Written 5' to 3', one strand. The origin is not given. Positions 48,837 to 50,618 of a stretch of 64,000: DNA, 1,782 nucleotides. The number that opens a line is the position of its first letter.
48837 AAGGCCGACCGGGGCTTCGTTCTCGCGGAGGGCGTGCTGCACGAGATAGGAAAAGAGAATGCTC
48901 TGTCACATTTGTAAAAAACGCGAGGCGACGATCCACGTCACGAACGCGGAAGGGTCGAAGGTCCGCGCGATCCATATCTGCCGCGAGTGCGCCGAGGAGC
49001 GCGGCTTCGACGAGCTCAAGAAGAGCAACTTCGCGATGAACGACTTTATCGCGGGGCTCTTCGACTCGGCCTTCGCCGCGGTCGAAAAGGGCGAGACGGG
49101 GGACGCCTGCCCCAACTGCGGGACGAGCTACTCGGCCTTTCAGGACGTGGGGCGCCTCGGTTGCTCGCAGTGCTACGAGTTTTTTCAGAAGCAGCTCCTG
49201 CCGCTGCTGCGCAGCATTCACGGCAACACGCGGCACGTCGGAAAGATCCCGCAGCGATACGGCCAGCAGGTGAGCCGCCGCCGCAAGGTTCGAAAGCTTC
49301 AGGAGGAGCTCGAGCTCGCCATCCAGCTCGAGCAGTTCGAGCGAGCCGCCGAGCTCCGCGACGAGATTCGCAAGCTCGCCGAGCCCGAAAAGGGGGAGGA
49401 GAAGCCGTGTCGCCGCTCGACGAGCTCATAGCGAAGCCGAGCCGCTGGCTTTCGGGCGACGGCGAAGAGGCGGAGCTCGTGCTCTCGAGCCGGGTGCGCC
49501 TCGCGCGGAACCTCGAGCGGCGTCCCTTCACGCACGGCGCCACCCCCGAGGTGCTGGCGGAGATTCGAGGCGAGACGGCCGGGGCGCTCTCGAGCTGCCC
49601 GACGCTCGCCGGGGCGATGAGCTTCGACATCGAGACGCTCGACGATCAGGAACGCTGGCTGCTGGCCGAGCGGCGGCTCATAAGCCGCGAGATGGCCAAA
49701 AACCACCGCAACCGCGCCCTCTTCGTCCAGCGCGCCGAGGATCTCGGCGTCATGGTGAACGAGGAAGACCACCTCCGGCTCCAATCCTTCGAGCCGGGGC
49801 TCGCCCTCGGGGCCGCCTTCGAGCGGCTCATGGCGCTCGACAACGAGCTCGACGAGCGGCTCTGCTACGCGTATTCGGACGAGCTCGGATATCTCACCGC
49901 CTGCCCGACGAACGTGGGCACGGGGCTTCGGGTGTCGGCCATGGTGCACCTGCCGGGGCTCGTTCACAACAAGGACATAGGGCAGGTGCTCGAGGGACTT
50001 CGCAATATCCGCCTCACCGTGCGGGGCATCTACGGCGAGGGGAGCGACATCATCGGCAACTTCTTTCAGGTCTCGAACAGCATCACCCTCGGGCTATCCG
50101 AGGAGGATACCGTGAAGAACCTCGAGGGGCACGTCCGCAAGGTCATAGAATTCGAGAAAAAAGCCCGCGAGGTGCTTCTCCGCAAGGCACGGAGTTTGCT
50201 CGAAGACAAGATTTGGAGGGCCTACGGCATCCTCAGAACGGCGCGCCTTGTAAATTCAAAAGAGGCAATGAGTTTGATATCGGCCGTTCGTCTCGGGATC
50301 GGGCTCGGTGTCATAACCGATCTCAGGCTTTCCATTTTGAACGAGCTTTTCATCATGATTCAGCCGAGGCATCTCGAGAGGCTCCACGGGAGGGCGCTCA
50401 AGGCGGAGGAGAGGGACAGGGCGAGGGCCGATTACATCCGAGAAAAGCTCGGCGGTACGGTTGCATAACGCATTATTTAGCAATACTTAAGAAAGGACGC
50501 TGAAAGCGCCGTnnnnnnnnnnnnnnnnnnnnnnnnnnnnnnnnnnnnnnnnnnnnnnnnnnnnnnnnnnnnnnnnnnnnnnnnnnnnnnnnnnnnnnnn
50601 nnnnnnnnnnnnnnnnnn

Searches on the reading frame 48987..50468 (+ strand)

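Call 16: search_protein_families(library=pfam, proteins=[window:48987-50468:+], max_evalue=0.001)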
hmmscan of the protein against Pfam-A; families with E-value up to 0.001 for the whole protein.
window:48987-50468:+ (493 aa): 1 family
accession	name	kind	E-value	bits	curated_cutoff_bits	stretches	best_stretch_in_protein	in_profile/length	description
PF00217.24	ATP-gua_Ptrans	-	3.5e-63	213.1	22.4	1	211-393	20-203/203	ATP:guanido phosphotransferase, C-terminal catalytic domain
